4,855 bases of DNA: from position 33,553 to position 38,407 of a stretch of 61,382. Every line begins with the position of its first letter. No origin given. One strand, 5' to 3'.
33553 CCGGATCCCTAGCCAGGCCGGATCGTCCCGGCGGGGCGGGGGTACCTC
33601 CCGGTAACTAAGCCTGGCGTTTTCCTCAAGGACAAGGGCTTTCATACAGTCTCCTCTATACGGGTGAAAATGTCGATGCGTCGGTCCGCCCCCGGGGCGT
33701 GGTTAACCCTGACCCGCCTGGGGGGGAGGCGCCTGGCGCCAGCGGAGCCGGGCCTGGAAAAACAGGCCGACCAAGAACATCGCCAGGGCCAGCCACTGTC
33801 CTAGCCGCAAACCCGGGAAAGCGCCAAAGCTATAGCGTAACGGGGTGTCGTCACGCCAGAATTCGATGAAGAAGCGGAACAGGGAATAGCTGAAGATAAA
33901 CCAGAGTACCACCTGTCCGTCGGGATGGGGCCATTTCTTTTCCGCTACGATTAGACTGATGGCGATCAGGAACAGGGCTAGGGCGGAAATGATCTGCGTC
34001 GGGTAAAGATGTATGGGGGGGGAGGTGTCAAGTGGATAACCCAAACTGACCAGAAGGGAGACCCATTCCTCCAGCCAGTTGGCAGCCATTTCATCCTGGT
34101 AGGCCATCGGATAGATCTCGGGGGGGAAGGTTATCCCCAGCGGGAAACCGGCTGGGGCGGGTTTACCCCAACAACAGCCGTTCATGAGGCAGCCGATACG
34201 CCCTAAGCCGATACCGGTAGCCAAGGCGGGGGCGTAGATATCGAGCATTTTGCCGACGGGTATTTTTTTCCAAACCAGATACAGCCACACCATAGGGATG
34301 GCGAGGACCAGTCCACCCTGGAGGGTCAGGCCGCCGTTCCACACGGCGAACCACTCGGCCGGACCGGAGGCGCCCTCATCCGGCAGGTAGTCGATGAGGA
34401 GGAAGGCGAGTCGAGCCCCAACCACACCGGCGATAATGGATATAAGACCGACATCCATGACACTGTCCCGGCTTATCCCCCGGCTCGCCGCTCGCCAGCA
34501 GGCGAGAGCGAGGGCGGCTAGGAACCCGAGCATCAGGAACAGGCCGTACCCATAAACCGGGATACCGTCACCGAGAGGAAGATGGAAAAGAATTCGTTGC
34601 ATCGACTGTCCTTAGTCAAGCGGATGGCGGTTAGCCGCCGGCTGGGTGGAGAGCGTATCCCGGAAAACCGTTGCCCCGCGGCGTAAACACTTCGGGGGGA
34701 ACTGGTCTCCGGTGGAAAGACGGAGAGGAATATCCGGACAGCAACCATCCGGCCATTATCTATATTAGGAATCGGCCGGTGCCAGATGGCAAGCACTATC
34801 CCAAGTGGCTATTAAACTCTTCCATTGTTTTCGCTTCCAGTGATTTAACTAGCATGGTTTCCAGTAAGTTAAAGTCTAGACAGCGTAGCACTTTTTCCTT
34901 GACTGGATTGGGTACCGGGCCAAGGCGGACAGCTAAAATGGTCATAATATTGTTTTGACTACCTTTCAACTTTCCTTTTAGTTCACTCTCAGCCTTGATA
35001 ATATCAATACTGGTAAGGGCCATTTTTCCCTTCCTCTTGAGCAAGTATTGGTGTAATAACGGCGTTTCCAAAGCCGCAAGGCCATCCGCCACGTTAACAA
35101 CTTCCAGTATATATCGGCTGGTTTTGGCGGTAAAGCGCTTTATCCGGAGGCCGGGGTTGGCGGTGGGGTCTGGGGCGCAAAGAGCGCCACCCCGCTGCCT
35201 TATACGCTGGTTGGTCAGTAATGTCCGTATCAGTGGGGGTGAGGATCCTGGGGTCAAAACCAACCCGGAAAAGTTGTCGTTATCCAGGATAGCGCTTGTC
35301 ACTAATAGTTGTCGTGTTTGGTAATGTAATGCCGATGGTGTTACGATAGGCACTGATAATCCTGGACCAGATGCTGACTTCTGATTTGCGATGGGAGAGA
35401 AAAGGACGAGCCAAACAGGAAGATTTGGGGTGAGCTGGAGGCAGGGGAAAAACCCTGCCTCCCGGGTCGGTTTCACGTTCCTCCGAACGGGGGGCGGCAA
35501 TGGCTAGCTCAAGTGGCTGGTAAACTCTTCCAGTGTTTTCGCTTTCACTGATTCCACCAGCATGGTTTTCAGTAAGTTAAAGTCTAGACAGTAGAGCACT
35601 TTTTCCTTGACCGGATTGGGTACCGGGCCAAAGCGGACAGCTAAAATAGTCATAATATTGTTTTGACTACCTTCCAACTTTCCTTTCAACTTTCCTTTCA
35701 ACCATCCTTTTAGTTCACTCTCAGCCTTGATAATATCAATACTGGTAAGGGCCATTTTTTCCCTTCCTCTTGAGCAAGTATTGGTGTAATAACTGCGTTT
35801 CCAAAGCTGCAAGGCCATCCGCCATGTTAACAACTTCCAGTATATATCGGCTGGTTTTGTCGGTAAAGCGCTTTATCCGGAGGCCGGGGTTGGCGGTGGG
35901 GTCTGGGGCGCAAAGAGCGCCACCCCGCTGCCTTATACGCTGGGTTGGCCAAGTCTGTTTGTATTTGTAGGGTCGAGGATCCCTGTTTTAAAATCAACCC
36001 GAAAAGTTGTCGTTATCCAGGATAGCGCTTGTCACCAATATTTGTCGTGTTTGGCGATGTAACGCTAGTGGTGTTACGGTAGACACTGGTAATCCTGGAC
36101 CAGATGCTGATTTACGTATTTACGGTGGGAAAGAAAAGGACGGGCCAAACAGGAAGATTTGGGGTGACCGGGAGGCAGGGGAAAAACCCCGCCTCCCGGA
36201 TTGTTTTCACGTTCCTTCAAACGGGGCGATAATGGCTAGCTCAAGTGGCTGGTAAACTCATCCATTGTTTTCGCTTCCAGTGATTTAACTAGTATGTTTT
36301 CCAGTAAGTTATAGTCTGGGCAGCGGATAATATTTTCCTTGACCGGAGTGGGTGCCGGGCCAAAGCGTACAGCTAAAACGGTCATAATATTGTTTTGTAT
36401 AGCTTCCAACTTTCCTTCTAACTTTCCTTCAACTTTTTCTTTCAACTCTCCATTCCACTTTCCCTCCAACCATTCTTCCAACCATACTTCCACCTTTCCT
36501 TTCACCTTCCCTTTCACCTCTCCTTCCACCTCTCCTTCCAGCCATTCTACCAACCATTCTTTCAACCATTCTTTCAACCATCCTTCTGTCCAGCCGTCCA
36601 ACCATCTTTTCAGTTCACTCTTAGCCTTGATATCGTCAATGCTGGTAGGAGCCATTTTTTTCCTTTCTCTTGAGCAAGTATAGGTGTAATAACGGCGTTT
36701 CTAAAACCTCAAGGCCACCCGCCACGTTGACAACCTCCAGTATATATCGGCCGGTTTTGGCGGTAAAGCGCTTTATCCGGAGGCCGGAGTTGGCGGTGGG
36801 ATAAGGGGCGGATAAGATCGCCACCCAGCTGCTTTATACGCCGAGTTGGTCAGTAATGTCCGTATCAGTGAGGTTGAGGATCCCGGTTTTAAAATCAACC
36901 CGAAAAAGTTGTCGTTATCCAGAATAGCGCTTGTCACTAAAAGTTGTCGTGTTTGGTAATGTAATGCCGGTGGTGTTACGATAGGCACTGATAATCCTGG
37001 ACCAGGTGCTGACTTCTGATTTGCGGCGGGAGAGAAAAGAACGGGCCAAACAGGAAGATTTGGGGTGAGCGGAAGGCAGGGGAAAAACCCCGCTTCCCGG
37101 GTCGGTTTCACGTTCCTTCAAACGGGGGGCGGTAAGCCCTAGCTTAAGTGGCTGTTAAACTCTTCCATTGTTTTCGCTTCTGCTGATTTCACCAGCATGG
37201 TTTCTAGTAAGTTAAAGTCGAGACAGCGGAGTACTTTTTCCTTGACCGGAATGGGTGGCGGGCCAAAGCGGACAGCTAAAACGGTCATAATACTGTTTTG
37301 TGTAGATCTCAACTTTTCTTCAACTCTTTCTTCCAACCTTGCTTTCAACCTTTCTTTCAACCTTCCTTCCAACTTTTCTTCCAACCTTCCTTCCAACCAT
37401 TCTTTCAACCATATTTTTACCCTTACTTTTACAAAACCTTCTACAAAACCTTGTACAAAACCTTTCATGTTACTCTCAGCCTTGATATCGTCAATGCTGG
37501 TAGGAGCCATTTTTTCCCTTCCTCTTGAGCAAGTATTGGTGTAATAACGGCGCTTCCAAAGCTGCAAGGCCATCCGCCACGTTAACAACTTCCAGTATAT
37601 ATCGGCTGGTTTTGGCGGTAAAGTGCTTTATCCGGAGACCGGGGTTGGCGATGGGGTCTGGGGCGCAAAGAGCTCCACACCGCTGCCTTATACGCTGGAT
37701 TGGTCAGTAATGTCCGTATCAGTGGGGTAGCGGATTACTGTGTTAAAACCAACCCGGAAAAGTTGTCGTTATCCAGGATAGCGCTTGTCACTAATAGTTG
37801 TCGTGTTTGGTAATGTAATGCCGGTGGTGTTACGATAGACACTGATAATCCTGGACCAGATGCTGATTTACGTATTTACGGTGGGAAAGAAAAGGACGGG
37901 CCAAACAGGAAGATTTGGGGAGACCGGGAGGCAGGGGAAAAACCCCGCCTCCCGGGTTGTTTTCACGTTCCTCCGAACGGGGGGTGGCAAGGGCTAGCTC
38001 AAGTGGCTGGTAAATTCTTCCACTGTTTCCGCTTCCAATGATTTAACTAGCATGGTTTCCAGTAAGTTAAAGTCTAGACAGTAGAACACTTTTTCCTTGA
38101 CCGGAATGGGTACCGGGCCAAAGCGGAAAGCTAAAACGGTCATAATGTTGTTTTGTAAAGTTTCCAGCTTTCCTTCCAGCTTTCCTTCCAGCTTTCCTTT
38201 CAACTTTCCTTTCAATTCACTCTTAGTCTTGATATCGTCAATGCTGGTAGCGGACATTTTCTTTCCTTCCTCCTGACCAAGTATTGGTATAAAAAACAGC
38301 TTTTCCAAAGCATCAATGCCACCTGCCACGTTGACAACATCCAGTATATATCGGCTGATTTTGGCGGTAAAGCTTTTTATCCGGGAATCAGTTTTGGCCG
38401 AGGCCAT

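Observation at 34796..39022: One full-length Rpn nuclease gene with an intragenic small-ORF signal, followed by a tandem library of four orphan RpnS-like cassettes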

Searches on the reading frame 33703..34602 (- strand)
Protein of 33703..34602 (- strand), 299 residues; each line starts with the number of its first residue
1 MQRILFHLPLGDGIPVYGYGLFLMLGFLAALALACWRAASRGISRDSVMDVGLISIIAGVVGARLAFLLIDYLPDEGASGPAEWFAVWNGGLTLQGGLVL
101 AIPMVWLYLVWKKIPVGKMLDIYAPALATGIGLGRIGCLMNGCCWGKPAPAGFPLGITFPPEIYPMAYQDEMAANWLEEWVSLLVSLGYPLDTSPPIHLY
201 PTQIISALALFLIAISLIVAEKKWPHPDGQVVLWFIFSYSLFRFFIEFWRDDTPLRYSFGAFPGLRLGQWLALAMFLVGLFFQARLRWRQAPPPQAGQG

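Call 67: search_protein_families(library=pfam, proteins=[window:33703-34602:-], max_evalue=0.00001)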
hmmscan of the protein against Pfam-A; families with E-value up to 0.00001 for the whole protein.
window:33703-34602:- (299 aa): 1 family
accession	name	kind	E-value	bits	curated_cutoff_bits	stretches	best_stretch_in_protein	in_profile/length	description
PF01790.23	LGT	-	1.6e-53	181.9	24.9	1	13-282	8-237/240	Prolipoprotein diacylglyceryl transferase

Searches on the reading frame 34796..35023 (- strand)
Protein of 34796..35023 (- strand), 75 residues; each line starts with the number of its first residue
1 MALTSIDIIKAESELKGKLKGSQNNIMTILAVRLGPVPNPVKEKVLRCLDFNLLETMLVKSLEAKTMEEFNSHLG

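Call 3: search_protein_families(library=pfam, proteins=[window:34796-35023:-], max_evalue=1)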
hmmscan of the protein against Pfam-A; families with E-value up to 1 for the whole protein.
window:34796-35023:- (75 aa): 1 family
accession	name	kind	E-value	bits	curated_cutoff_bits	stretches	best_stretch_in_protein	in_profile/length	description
PF14261.11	DUF4351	-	0.009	16.5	25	1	16-74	2-59/59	Domain of unknown function (DUF4351)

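Call 47: search_protein_families(library=ncbifam, proteins=[window:34796-35023:-], max_evalue=0.1)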
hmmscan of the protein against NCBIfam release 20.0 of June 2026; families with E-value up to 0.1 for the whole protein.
window:34796-35023:- (75 aa): 0 families

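Call 48: search_protein_families(library=padloc, proteins=[window:34796-35023:-], max_evalue=0.1)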
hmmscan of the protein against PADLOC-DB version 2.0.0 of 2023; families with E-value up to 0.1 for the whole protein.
window:34796-35023:- (75 aa): 0 families

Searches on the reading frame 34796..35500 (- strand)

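Call 3: search_protein_families(library=pfam, proteins=[window:34796-35500:-], max_evalue=1)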
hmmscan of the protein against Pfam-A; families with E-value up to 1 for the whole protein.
window:34796-35500:- (234 aa): 2 families
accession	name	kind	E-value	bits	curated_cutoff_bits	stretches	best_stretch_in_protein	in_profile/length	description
PF19314.4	DUF5917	-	0.02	15.4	27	1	120-157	12-49/94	Family of unknown function (DUF5917)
PF14261.11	DUF4351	-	0.081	13.4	25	1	175-233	2-59/59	Domain of unknown function (DUF4351)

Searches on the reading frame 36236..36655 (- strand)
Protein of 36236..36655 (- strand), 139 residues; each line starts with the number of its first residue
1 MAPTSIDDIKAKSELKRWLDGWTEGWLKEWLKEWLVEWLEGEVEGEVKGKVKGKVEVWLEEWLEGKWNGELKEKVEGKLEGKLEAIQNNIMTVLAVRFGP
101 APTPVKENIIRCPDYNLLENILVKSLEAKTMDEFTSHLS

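Call 3: search_protein_families(library=pfam, proteins=[window:36236-36655:-], max_evalue=1)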
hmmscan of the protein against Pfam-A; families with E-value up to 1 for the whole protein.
window:36236-36655:- (139 aa): 1 family
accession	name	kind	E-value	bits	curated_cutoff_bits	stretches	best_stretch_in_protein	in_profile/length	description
PF18947.5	HAMP_2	-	0.2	12.1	24.3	1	68-92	36-60/67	HAMP domain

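Call 47: search_protein_families(library=ncbifam, proteins=[window:36236-36655:-], max_evalue=0.1)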
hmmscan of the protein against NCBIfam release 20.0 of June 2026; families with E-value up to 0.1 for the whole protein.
window:36236-36655:- (139 aa): 1 family
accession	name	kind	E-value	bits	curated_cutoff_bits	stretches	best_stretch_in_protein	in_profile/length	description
NF038212.1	argG_rel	exception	0.083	11.7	425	1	54-91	311-348/381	argininosuccinate synthase-related protein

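Call 48: search_protein_families(library=padloc, proteins=[window:36236-36655:-], max_evalue=0.1)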
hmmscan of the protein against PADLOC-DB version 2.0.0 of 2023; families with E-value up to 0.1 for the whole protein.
window:36236-36655:- (139 aa): 0 families

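Call 73: predict_structure(alignment_id=A8)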
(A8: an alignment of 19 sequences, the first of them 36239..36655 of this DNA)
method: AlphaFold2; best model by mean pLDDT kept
length: 139 residues; sequences in the alignment: 19
mean_pLDDT: 63.5   pTM: 0.39
mean pLDDT of the five models: 63.5, 63.3, 62.4, 60.4, 56.3
residues with pLDDT >= 90: 0; 70-90: 55; 50-70: 55; < 50: 29
segments of 3 or more residues with pLDDT < 50: 1-12, 68-81
pLDDT, mean of each block of 10 residues (from residue 1): 42 50 62 66 60 65 56 43 67 75 77 74 78 75
secondary structure, 60 per line:
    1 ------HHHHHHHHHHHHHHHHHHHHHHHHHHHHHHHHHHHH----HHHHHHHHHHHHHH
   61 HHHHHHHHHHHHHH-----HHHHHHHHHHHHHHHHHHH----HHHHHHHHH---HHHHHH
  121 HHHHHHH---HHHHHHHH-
elements in order: H7-42 H47-74 H80-98 H103-111 H115-127 H131-138

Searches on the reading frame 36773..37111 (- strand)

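Call 3: search_protein_families(library=pfam, proteins=[window:36773-37111:-], max_evalue=1)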
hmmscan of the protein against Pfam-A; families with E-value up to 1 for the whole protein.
window:36773-37111:- (112 aa): 1 family
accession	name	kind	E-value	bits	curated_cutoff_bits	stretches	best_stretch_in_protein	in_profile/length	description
PF23322.1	PPIase_AIP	-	0.31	11.7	27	1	34-73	20-59/155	AH receptor-interacting protein, N-terminal FKBP-type PPIase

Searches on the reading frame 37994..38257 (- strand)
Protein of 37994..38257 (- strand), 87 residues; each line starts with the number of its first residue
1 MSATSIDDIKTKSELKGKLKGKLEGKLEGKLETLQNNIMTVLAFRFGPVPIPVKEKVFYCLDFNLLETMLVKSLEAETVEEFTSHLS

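Call 3: search_protein_families(library=pfam, proteins=[window:37994-38257:-], max_evalue=1)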
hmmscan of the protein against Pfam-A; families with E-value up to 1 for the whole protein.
window:37994-38257:- (87 aa): 0 families

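Call 21: find_homologous_proteins(query=A2, max_evalue=0.001)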
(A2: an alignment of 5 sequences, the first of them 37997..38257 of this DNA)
Query A2 (5 sequences) (87 aa, profile of the alignment): 14 proteins with E <= 0.001 among 8000 candidates.
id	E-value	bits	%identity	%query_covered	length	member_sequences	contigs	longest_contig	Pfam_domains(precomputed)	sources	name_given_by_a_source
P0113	1.1e-46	175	50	100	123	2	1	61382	-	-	-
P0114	4.3e-43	163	47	100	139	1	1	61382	-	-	-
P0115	2.3e-42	161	75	100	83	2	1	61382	-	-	-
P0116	8.2e-36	140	68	100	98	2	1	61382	-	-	-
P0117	2.9e-5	42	42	55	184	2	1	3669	PF14261.12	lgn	-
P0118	3.4e-5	42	42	83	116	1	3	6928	-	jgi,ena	-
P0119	5.3e-5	41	26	97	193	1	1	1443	-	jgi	jgi:flagellar biosynthesis/type III secretory pathway protein FliH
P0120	1.4e-4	40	43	79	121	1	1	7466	PF14261.12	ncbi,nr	ncbi:MAG: DUF4351 domain-containing protein, partial [Alcaligenaceae bacterium]|nr:DUF4351 domain-co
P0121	2.1e-4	39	47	63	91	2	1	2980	-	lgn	-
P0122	2.2e-4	39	37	87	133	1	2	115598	-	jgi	jgi:hypothetical protein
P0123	2.3e-4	39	31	97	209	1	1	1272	-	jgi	jgi:hypothetical protein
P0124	7.3e-4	37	32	82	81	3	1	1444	-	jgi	jgi:hypothetical protein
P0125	8.8e-4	37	41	90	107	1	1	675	-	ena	-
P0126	9.5e-4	37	38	87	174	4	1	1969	-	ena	-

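Call 22: find_encoding_contigs(protein=P0113, flank=10000, max_places=10)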
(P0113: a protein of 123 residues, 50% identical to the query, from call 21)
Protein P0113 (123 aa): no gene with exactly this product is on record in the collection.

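Call 40: predict_structure(alignment_id=A6)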
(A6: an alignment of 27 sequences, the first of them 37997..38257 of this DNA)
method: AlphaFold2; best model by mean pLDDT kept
length: 87 residues; sequences in the alignment: 27
mean_pLDDT: 82.1   pTM: 0.62
mean pLDDT of the five models: 82.1, 79.4, 78.5, 76.8, 76.7
residues with pLDDT >= 90: 52; 70-90: 9; 50-70: 25; < 50: 1
segments of 3 or more residues with pLDDT < 50: none
pLDDT, mean of each block of 10 residues (from residue 1): 56 61 69 94 94 93 93 93 86
secondary structure, 60 per line:
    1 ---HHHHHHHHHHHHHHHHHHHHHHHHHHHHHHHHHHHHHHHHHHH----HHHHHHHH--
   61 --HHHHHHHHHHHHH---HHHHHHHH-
elements in order: H4-46 H51-58 H63-75 H79-86

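Call 44: fold_search(model_id=the predicted structure, library=pdb)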
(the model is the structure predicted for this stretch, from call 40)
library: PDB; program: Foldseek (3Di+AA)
matches with E <= 10: 14; with E <= 0.001: 0
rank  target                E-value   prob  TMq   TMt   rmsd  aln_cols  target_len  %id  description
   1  4gmq                  3.8e+00  0.10  0.32  0.31   5.4        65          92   11  Ribosome-binding domain of Zuo1 (released 2012-12-05)
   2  3cqx_D                5.1e+00  0.09  0.35  0.36  13.2        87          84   10  Chaperone Complex (released 2008-11-25)
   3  8glv_EZ               5.1e+00  0.07  0.29  0.17  10.6        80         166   15  96-nm repeat unit of doublet microtubules from Chlamydomonas reinhardtii flagella (released 2023-05-31)
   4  9lp2_C                5.1e+00  0.04  0.22  0.28  10.7        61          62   18  Crystal structure of de novo designed amantadine induced heterodimer dAID23.4 (released 2025-12-17)
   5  6nk8_A                6.5e+00  0.08  0.32  0.17   7.3        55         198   18  C-terminal region of the Burkholderia pseudomallei OLD protein (released 2019-08-07)
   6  8gym_TH               6.9e+00  0.08  0.39  0.28  14.4        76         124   10  Cryo-EM structure of Tetrahymena thermophila respiratory mega-complex MC IV2+(I+III2+II)2 (released 2023-06-14)
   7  9dn6_A                7.4e+00  0.06  0.27  0.20  11.6        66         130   14  Insulin receptor bound with de novo designed agonist called "RF-405". (released 2025-10-01)
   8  7whj_C                7.4e+00  0.03  0.23  0.03  13.4        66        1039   17  The state 1 complex structure of Omicron spike with Bn03 (1-up RBD, 3 nanobodies) (released 2022-05-11)
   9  6xs6_C                7.8e+00  0.05  0.32  0.06  12.5        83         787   14  SARS-CoV-2 Spike D614G variant, minus RBD (released 2020-07-22)
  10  9uxe_B                8.8e+00  0.03  0.24  0.03  13.2        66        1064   15  SARS-CoV2 Spike protein with Fab fragment antibody KXD355,state2 (released 2025-07-16)
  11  6wko                  9.4e+00  0.10  0.43  0.42   8.3        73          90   12  Structure of an influenza C virus hemagglutinin-esterase-fusion (HEF2) intermediate (released 2021-05-19)
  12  6yel_MODEL_1_A        1.0e+01  0.05  0.33  0.28  10.8        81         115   18  Stromal interaction molecule 1 coiled-coil 1 fragment (released 2020-09-02)
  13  9lp2_F                1.0e+01  0.03  0.25  0.31   7.3        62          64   19  Crystal structure of de novo designed amantadine induced heterodimer dAID23.4 (released 2025-12-17)
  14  7p77_B                1.0e+01  0.02  0.23  0.03  13.3        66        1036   15  SARS-CoV-2 spike protein in complex with sybody#15 and sybody#68 in a 3up conformation (released 2021-08-04)

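Call 45: search_solved_structures(query=A6, max_evalue=10, show_alignments=2)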
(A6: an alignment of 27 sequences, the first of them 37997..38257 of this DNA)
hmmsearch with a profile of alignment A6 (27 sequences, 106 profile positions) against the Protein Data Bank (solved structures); distinct sequences matched with E-value up to 10: 6.
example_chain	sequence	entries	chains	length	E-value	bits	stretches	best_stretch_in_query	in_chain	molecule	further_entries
8ibh_A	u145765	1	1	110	0.018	18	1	17-58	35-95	Centrosomal protein of 57 kDa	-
4l0r_A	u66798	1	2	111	0.019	18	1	17-58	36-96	Centrosomal protein of 57 kDa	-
7xrc_C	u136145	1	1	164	0.099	15.7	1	22-93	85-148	POU domain protein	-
5mrc_OO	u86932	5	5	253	0.39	13.7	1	37-75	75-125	uS15m | Small ribosomal subunit protein uS15m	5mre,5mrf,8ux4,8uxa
8d8j_O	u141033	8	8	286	0.52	13.3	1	37-75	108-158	37S ribosomal protein S28, mitochondrial | Small ribosomal subunit protein uS15m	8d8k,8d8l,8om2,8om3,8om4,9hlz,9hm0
5gna_B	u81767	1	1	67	1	12.4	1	51-94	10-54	Flagellar hook-associated protein 2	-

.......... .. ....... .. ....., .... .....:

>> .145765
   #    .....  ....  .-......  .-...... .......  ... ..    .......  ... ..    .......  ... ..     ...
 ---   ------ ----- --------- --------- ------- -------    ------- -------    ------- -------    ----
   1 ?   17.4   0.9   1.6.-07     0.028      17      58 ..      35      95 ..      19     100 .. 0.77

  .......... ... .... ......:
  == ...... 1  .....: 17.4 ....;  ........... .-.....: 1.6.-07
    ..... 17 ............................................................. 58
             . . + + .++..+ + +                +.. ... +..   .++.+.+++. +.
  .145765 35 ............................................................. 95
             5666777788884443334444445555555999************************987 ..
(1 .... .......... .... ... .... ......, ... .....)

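Call 46: search_protein_families(library=pfam, alignment_id=A6, max_evalue=0.1)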
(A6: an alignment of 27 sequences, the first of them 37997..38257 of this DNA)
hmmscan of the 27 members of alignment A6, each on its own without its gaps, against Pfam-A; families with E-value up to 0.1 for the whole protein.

A. member 1, window:37997-38257:- (87 aa): 0 families

B. families by the number of members that match (of 27 scanned): 11 families
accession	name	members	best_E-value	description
PF14261.11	DUF4351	14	2.4e-20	Domain of unknown function (DUF4351)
PF09811.14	Yae1_N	6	7.8e-05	Essential protein Yae1, N terminal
PF07336.16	ABATE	1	0.0012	Putative stress-induced transcription regulator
PF19964.5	EAD11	1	0.0049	Effector-associated domain 11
PF15173.11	FAM180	1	0.036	FAM180 family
PF20289.3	MComp1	1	0.036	ABC-three component (ABC-3C) system Middle Component 1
PF17974.7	GalBD_like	1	0.051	Galactose-binding domain-like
PF21796.3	Cac1_C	1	0.054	Chromatin assembly factor 1 subunit Cac1, C-terminal domain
PF20080.4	ALTTAQ_rpt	1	0.055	ALTTAQ repeat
PF06405.16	RCC_reductase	1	0.072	Red chlorophyll catabolite reductase (RCC reductase)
PF04519.19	Bactofilin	1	0.088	Polymer-forming cytoskeletal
